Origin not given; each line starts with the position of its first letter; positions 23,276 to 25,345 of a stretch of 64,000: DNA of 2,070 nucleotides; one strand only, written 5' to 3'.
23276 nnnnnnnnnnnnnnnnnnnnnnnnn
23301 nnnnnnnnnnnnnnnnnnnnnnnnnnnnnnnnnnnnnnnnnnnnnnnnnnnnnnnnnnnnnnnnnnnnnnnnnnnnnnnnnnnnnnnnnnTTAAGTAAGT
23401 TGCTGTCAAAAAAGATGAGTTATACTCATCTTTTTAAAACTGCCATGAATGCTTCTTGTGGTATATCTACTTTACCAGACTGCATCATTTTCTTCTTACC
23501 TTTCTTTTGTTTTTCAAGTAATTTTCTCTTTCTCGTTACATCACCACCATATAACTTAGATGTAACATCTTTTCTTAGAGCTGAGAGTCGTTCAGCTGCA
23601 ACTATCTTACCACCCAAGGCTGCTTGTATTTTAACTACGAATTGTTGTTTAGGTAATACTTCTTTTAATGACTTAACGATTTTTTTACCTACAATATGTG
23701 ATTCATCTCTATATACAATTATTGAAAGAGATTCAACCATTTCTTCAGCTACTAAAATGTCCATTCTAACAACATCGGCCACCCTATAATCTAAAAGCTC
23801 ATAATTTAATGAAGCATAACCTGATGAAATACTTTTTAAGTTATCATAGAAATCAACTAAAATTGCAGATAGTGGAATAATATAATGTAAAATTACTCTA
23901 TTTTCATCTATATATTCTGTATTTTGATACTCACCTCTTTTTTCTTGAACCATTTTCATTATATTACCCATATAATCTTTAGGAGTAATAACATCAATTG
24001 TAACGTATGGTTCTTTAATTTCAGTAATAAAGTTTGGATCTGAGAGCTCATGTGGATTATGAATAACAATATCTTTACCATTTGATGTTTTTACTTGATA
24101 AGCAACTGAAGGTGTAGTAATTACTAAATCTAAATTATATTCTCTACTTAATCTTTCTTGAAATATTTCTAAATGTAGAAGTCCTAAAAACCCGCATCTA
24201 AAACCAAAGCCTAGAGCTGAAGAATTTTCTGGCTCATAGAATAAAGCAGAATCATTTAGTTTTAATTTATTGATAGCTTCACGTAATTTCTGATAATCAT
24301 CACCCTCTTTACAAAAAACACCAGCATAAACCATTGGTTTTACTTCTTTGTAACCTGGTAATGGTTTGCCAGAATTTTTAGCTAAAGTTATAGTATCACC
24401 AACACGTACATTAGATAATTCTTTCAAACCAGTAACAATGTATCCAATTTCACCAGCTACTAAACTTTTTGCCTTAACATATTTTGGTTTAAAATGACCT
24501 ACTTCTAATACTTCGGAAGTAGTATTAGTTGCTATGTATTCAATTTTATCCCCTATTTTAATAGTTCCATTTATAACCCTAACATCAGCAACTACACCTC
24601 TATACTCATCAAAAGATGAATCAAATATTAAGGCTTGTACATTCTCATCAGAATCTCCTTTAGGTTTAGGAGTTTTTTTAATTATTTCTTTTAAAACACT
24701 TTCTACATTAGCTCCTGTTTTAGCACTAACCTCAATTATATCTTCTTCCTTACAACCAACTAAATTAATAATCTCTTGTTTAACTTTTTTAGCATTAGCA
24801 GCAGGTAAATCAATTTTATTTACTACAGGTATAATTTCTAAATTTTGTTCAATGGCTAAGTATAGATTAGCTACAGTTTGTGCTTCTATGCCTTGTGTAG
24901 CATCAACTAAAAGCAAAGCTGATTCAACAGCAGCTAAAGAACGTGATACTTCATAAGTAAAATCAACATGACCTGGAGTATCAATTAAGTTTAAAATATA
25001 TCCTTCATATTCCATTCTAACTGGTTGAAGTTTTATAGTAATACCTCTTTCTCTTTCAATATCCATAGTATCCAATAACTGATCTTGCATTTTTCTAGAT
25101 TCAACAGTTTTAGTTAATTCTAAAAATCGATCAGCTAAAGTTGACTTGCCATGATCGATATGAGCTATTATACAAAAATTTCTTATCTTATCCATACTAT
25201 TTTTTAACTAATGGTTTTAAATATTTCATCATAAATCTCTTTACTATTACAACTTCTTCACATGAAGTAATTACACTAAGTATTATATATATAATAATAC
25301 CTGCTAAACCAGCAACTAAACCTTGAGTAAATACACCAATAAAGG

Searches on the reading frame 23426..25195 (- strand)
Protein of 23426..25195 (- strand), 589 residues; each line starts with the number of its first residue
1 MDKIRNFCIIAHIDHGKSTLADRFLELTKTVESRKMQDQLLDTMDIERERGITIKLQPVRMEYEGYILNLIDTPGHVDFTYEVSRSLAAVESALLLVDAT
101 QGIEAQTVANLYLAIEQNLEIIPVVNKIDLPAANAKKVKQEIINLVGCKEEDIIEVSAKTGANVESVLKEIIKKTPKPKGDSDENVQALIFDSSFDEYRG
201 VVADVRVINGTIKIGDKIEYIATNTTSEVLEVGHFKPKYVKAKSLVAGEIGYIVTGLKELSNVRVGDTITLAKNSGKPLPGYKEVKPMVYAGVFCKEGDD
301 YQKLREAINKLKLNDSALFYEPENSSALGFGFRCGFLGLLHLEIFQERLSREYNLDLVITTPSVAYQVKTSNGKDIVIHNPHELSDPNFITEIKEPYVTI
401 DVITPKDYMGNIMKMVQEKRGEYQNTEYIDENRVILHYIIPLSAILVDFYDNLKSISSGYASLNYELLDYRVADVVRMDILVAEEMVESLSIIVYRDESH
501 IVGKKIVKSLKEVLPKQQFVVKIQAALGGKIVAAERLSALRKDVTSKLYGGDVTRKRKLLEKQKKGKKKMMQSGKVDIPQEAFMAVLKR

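Call 59: search_protein_families(library=pfam, proteins=[window:23426-25195:-], max_evalue=0.000001)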
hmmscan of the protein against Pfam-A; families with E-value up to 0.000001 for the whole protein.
window:23426-25195:- (589 aa): 4 families
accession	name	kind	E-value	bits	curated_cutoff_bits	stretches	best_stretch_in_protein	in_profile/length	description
PF00009.33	GTP_EFTU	-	2e-55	187.7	26.5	1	3-176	2-187/188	Elongation factor Tu GTP binding domain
PF06421.17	LepA_C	-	4.1e-41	139.9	29.7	1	483-588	2-107/107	GTP-binding protein LepA C-terminus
PF00679.30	EFG_C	-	3.6e-22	78.6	27.9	1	393-479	2-87/89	Elongation factor G C-terminus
PF03144.31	GTP_EFTU_D2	-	4.1e-11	43.6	30.3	1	200-270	1-73/73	Elongation factor Tu domain 2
